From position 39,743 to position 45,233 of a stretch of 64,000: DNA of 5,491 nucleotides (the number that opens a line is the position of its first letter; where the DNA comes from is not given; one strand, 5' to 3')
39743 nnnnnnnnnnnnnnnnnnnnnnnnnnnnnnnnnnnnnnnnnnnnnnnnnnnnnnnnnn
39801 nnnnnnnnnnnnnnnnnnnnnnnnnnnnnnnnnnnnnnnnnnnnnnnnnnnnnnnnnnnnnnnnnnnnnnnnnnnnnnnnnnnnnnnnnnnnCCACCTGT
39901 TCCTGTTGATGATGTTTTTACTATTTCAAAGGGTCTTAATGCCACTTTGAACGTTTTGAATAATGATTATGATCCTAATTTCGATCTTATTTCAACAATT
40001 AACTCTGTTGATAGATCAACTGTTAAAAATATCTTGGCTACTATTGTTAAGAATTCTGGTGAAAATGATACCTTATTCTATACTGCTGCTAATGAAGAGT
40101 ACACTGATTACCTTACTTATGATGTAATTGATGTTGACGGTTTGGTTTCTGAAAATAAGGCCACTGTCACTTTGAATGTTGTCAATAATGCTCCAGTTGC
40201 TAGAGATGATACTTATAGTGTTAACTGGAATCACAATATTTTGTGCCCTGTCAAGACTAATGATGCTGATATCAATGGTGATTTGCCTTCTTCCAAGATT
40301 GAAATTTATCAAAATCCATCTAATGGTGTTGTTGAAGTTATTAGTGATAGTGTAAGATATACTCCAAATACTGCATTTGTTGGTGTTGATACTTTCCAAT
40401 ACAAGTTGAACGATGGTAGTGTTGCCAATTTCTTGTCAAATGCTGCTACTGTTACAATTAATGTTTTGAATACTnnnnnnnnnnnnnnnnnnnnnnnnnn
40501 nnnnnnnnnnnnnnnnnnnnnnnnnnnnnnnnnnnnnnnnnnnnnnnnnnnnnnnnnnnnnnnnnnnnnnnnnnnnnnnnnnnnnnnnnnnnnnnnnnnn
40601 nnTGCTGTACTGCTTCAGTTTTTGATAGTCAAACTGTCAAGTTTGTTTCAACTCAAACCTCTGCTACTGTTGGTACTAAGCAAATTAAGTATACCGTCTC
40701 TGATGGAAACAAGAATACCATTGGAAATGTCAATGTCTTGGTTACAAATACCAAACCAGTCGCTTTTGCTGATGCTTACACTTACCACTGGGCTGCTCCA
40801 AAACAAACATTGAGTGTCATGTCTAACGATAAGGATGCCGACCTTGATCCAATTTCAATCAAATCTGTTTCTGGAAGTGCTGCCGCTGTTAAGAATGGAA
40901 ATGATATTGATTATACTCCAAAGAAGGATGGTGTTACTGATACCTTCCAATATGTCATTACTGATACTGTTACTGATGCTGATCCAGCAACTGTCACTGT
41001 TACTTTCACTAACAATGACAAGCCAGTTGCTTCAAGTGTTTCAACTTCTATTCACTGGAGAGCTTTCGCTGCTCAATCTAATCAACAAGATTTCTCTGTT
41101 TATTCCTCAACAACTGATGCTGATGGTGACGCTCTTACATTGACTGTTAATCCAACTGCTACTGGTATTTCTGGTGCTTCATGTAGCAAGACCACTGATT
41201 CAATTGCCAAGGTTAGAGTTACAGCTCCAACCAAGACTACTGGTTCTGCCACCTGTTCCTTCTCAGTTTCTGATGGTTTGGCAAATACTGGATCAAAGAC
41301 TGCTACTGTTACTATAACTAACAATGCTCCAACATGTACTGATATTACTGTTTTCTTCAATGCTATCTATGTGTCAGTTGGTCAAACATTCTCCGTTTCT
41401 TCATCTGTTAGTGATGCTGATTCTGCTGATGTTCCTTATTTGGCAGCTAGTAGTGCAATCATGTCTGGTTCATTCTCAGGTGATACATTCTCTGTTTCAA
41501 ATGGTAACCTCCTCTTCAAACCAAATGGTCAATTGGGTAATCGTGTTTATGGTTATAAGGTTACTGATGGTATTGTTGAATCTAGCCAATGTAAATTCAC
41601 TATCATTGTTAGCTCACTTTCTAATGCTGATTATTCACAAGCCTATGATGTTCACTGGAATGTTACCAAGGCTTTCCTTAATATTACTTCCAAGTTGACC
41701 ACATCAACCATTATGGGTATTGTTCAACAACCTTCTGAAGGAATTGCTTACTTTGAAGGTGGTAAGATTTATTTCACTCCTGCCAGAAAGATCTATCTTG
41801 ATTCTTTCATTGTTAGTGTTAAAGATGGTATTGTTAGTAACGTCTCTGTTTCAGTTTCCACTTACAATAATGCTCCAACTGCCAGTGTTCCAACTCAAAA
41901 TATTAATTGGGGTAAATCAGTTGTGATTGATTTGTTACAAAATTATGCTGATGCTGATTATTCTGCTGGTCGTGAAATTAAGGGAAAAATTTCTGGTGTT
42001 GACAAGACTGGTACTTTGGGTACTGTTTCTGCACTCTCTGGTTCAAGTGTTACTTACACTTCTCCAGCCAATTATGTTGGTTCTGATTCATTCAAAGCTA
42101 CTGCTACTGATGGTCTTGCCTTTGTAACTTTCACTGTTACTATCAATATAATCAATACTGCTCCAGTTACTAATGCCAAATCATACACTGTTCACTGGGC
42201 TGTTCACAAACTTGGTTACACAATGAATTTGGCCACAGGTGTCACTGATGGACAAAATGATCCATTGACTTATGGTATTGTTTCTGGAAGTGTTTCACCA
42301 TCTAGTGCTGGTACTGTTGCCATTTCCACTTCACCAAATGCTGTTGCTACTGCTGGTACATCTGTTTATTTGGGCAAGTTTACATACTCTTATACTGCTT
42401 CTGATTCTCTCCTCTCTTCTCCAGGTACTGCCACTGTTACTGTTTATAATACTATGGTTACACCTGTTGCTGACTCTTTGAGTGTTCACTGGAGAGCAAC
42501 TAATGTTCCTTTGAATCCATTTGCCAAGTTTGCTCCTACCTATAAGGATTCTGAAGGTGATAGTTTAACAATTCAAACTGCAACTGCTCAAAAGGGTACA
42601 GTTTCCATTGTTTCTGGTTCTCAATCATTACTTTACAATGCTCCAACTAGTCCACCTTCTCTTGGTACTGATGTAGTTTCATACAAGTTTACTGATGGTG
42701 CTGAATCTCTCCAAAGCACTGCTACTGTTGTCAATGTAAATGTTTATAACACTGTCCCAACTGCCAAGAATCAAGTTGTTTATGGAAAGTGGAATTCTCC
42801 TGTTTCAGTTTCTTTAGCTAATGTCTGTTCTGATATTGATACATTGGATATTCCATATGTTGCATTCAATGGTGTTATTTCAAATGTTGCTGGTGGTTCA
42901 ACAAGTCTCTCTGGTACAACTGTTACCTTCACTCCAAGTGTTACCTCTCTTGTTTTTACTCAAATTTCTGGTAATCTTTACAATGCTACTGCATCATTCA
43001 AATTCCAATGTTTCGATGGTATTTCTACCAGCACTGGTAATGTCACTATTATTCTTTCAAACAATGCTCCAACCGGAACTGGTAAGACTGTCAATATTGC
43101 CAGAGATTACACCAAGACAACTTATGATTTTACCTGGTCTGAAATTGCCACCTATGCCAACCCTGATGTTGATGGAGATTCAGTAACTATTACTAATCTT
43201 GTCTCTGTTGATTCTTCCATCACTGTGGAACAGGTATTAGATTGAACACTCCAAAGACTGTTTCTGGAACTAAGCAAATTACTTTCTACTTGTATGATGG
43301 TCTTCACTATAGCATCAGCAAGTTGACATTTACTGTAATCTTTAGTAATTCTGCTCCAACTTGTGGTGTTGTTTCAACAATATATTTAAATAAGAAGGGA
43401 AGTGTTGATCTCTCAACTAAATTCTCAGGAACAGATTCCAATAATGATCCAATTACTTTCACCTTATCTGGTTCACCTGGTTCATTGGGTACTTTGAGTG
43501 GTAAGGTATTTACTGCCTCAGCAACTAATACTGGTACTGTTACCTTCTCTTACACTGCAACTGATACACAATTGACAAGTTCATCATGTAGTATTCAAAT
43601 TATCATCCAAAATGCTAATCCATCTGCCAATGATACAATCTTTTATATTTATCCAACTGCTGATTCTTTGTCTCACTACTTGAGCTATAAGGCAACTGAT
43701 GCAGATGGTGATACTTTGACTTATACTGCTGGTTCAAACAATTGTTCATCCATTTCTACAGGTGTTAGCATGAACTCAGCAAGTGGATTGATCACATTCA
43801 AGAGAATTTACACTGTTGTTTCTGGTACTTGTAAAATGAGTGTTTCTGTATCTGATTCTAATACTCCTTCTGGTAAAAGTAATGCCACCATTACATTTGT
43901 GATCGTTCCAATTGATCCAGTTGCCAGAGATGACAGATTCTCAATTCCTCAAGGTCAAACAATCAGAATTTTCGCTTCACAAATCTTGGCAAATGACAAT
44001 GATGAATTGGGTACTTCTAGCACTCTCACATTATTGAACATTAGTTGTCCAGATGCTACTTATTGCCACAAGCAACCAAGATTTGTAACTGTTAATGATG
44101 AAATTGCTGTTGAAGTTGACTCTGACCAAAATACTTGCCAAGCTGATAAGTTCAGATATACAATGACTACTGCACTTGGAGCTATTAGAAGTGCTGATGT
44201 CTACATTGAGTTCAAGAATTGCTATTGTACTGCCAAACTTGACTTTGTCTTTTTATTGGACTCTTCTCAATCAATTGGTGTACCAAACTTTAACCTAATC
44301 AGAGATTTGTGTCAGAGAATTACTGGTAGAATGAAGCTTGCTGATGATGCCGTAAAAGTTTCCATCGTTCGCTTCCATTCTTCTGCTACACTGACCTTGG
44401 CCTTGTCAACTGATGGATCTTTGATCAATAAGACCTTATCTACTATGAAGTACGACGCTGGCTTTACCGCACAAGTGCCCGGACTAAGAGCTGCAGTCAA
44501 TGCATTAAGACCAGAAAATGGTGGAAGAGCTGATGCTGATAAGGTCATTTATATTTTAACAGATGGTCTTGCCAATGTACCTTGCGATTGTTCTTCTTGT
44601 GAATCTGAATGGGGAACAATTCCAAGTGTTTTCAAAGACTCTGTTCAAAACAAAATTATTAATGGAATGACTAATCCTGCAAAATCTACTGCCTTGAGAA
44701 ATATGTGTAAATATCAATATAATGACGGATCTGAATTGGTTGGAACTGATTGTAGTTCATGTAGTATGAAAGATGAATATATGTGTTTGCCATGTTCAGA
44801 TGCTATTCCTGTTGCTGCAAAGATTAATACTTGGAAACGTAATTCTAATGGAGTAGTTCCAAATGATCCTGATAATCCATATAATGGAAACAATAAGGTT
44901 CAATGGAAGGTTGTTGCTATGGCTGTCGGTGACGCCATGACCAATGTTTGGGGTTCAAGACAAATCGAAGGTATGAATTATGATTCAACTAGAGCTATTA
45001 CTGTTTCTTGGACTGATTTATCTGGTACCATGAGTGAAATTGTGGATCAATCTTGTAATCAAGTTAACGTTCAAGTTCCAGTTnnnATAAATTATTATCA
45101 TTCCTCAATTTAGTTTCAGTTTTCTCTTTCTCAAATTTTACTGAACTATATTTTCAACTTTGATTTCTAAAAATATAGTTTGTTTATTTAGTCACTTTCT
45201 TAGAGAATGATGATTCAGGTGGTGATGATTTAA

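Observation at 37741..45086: Giant membrane-anchored adhesin built from about 25 bacterial-style Ig/cadherin-like (VCBS/tandem-95-type) repeats plus a C-terminal VWA domain, with two internal +1 frameshifts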

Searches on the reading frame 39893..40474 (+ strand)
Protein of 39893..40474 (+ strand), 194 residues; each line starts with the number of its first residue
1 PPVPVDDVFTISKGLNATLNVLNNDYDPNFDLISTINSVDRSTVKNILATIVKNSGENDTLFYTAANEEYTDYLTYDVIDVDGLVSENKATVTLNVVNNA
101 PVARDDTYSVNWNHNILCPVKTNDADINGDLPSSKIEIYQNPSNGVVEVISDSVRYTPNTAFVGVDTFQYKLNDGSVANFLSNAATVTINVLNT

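Call 69: predict_structure(alignment_id=A3)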
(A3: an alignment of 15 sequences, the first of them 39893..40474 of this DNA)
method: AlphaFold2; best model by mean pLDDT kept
length: 194 residues; sequences in the alignment: 15
mean_pLDDT: 94.5   pTM: 0.78
mean pLDDT of the five models: 94.5, 94.2, 93.9, 93.9, 92.7
residues with pLDDT >= 90: 175; 70-90: 19; 50-70: 0; < 50: 0
segments of 3 or more residues with pLDDT < 50: none
pLDDT, mean of each block of 10 residues (from residue 1): 97 95 94 94 94 89 95 97 95 95 97 97 92 94 98 96 98 85 95 91
secondary structure, 60 per line:
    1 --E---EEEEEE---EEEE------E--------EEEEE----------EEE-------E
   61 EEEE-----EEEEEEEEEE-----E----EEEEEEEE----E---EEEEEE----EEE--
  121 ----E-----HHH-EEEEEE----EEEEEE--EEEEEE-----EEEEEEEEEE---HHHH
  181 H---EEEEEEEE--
elements in order: E7-12 E16-19 E35-39 E50-52 E60-64 E70-79 E90-97 E106-111 E116-118 E135-140 E145-150 E153-158 E164-173 H177-181 E185-192

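Call 72: fold_search(model_id=the predicted structure, library=pdb)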
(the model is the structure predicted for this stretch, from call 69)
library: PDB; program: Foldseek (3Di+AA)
matches with E <= 10: 1813; with E <= 0.001: 297
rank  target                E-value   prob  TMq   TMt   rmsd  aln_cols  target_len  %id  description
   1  6dms                  4.5e-08  1.00  0.34  0.15   9.4       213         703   19  Endo-fucoidan hydrolase MfFcnA4_H294Q from glycoside hydrolase family 107 (released 2018-10-03)
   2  4m00_A                1.0e-07  1.00  0.54  0.25   5.5       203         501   16  Crystal structure of the ligand binding region of staphylococcal adhesion SraP (released 2014-06-18)
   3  5szo_B                3.5e-07  1.00  0.33  0.18  12.8       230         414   14  Protocadherin Gamma B7 extracellular cadherin domains 1-4 P41212 crystal form (released 2016-10-19)
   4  7ev1_A                4.2e-07  1.00  0.36  0.34  11.2       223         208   15  Crystal structure of LI-Cadherin EC1-2 (released 2021-06-16)
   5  3q2v_B                4.9e-07  1.00  0.35  0.19  11.0       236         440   19  Crystal structure of mouse E-cadherin ectodomain (released 2011-04-06)
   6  5dzy_C                8.0e-07  1.00  0.34  0.19  12.0       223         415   17  Protocadherin beta 8 extracellular cadherin domains 1-4 (released 2016-05-04)
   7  6ztr_J                1.3e-06  1.00  0.35  0.33  10.2       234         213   10  Crystal Structure of the anti-human P-Cadherin Fab CQY684 in complex with human P-Cadherin(108-324) (released 2021-05-05)
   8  4oy9                  1.5e-06  1.00  0.37  0.34  10.2       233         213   11  Crystal structure of human P-Cadherin EC1-EC2 in closed conformation (released 2015-04-01)
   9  4zi8_B                1.5e-06  1.00  0.33  0.22  12.3       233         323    9  Structure of mouse clustered PcdhgC3 EC1-3 (released 2015-10-28)
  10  4m03                  2.2e-06  1.00  0.48  0.55   5.8       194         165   17  C-terminal fragment(residues 576-751) of binding region of SraP (released 2014-06-18)
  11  5erp_A                2.4e-06  1.00  0.37  0.19  11.2       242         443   13  Crystal structure of human Desmocollin-2 ectodomain fragment EC2-5 (released 2016-06-15)
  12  9e99_J                2.9e-06  1.00  0.31  0.23  14.0       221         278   15  Cryo-EM reconstruction of Escherichia phage N4 capsid (released 2025-02-19)
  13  3q2w_A                3.1e-06  1.00  0.36  0.16  11.6       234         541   16  Crystal structure of mouse N-cadherin ectodomain (released 2011-02-23)
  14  5szm_A                3.3e-06  1.00  0.38  0.20  12.1       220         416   16  Protocadherin gamma A8 extracellular cadherin domains 1-4 (released 2016-10-19)
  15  4zmy                  3.3e-06  1.00  0.37  0.34  10.4       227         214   10  Crystal structure of human P-cadherin (monomer 1) (released 2016-09-07)
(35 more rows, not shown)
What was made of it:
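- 38324..44222 (+): Array of 20 tandem cadherin-like beta-sandwich repeats, R01-R20, each 86-112 aa, of the tandem-95 / Big_9 / Cadherin_4/5 type. NDxDxxGD-type acidic motifs are present in R01, R03, R05-R09 and R20. The AF2 model of R06-R07 has pLDDT 94.5 and matches the cadherin-like modules of SraP, cadherin EC pairs and RTX-adhesin repeats (calls 69, 72).
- On Tandem-95 repeat / Big_9 / Cadherin_4 / Cadherin_5 domain family: Foldseek finds the SraP cadherin-like modules, cadherins and RTX-adhesin repeats (calls 69, 72).
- Closest known: Bacterial RTX. Same: Structurally, A. hydrophila RTX-adhesin repeats are among the Foldseek hits (call 72).
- Foldseek finds the SraP cadherin-like modules, cadherin EC tandems and the A. 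hydrophila RTX-adhesin repeats (calls 69, 72).
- Tried and rejected: Fold comparison was needed instead (call 72).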

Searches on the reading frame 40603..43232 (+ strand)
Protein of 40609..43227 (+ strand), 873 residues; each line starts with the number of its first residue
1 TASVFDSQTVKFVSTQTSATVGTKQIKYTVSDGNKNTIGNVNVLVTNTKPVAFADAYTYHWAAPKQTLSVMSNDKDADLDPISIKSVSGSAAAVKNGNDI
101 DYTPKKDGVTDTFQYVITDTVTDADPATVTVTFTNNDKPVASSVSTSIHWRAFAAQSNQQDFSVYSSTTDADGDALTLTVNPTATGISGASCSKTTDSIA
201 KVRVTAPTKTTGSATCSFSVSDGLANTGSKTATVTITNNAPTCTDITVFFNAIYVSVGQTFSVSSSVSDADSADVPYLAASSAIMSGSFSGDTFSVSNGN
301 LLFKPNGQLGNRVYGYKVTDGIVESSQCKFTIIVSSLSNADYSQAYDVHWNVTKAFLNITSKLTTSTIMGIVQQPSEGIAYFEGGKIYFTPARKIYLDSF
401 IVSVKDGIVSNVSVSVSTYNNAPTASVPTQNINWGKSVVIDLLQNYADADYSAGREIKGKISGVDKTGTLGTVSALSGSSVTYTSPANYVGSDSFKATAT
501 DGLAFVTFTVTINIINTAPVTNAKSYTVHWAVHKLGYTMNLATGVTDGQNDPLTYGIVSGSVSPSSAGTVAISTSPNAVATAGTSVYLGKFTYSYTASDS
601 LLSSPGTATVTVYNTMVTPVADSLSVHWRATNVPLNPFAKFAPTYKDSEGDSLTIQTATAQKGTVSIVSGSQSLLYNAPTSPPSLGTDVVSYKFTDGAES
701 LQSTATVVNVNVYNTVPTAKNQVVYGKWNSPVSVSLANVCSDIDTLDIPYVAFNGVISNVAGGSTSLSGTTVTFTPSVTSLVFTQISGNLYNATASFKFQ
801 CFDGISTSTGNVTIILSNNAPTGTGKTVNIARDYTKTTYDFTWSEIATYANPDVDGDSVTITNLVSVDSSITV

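Call 6: search_protein_families(library=pfam, proteins=[window:40603-43232:+], max_evalue=0.01)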
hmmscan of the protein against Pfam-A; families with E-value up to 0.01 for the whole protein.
window:40603-43232:+ (876 aa): 3 families
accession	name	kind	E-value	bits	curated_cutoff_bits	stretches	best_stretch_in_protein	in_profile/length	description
PF17963.7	Big_9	-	1e-38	132.5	23.6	4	49-134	1-89/89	Bacterial Ig domain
PF17892.7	Cadherin_5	-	2.1e-20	72.8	26.5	2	422-516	2-97/98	Cadherin-like domain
PF17803.7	Cadherin_4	-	4.8e-18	65.9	25.1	3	42-93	4-56/71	Bacterial cadherin-like domain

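Call 60: search_protein_families(library=ncbifam, proteins=[window:40609-43227:+], max_evalue=0.01)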
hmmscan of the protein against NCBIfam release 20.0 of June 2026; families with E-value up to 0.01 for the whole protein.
window:40609-43227:+ (873 aa): 1 family
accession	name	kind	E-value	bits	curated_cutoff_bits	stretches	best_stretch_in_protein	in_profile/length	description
NF012211.1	tand_rpt_95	domain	4.5e-24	84.2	90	3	438-525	8-97/98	tandem-95 repeat protein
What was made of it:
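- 38324..44222 (+): Pfam (call 6) and NCBIfam NF012211 (call 60).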

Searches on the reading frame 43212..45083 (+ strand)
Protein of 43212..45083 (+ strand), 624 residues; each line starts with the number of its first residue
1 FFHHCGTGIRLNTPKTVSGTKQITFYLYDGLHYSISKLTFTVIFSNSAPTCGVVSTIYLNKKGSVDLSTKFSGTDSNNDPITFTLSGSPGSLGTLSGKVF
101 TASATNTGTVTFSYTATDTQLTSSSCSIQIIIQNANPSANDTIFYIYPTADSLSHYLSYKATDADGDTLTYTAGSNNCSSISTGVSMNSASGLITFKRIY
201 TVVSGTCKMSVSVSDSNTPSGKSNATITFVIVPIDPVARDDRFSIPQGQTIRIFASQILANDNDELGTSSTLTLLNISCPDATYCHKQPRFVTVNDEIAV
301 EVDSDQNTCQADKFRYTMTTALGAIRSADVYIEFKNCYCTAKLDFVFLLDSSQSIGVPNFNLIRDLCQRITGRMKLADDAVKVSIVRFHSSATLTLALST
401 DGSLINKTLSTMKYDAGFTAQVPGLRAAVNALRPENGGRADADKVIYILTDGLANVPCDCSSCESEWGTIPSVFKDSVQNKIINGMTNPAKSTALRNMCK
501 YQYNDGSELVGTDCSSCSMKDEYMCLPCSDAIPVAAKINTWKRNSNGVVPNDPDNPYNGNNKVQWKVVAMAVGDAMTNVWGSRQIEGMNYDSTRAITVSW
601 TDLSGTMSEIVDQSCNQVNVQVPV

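Call 6: search_protein_families(library=pfam, proteins=[window:43212-45083:+], max_evalue=0.01)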
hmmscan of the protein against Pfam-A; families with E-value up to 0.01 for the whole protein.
window:43212-45083:+ (624 aa): 5 families
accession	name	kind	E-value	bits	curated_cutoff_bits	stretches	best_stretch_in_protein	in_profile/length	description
PF00092.34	VWA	-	1.3e-14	55.3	23.8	1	344-454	1-115/174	von Willebrand factor type A domain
PF17963.7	Big_9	-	1.8e-12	48.4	23.6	2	236-332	4-88/89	Bacterial Ig domain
PF17803.7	Cadherin_4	-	1.3e-10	42.1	25.1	1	225-276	3-53/71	Bacterial cadherin-like domain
PF13519.12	VWA_2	-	1e-08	36.2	27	1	346-452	2-106/107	von Willebrand factor type A domain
PF17892.7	Cadherin_5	-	0.00093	19.4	26.5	0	159-228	31-96/98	Cadherin-like domain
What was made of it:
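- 44223..45083 (+): C-terminal VWA (integrin I-like) domain. The MIDAS residues are DSSQS at 44259-44273, Thr at 44466-44468 and TDG at 44559-44567. A Cys-rich insertion (about 44580-44798) lies inside the fold. Ten Cys are invariant across the family, including Cys near both ends of the domain. Pfam VWA (call 6).
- On VWA / integrin I-like domain with MIDAS: PF00092 gives E 1.3e-14 at 55.3 bits (cut-off 23.8) (call 6).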

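Call 9: find_homologous_proteins(query=window:43242-45083:+)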
Query window:43242-45083:+ (614 aa): 11 proteins with E <= 0.001 among 8000 candidates.
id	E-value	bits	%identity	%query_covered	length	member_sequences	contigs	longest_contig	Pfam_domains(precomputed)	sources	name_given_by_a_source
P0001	3.9e-18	83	30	31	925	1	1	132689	PF17963.8,PF17892.8,PF17803.8,PF19076.7,PF11523.14,PF08487.17,PF16184.12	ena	-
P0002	1.3e-9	55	30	27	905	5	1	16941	PF17963.8,PF17892.8,PF18957.7,PF17803.8,PF19076.7,PF05345.19,PF16184.12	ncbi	ncbi:MAG: Ig-like domain-containing protein, partial [Anaerolineaceae bacterium]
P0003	1.2e-8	52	29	25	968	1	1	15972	PF00801.27,PF17963.8,PF00404.25,PF05345.19,PF04231.20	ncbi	ncbi:MAG: putative Ig domain-containing protein [Bacteroidota bacterium]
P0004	4.9e-8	50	31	34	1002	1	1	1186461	PF27332.1,PF17963.8,PF00932.26,PF00404.25,PF17892.8,PF17803.8,PF13860.13,PF02368.25,PF05345.19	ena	-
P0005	1.4e-6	45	38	20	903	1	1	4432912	PF17963.8,PF00932.26,PF00404.25,PF09394.17,PF17803.8,PF13860.13,PF02368.25,PF05345.19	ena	-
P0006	8.2e-6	43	29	35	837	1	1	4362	PF17963.8,PF17892.8,PF16640.12,PF17803.8,PF04231.20,PF16184.12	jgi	jgi:endonuclease I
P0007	1.7e-5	42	35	21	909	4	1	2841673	PF17963.8,PF00932.26,PF00404.25,PF17803.8,PF13860.13,PF02368.25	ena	-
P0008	4.3e-5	40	27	32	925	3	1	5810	PF22352.3,PF17963.8,PF17892.8,PF17803.8,PF05345.19,PF16184.12,PF05510.19,PF18911.7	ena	-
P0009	8.1e-5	39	34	19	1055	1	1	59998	PF17963.8,PF17892.8,PF17803.8,PF19076.7,PF16184.12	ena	-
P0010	3.8e-4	37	25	19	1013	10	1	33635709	PF01391.24,PF00092.35,PF13519.13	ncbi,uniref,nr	ncbi:collagen alpha-2(VI) chain isoform X1 [Thunnus maccoyii]|uniref:collagen alpha-2(VI) chain isof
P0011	4.3e-4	37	26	51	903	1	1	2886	PF17963.8,PF17892.8,PF17803.8,PF19076.7,PF05345.19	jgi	jgi:large repetitive protein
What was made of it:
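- Tried and rejected: ORF3-only homology search (call 9).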

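Call 60: search_protein_families(library=ncbifam, proteins=[window:43230-45083:+], max_evalue=0.01)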
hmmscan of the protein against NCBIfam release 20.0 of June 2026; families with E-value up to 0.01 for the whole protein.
window:43230-45083:+ (618 aa): 3 families
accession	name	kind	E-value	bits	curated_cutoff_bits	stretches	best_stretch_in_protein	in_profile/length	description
NF038112.1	myxo_dep_M36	subfamily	4.2e-11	40.7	1500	1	11-231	1348-1571/1604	myxosortase-dependent M36 family metallopeptidase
NF012211.1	tand_rpt_95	domain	5.2e-09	36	90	1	151-236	15-97/98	tandem-95 repeat protein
TIGR02442.1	Cob-chelat-sub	hypoth_equivalog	0.0096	14.4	779.45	0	375-466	510-601/641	putative cobaltochelatase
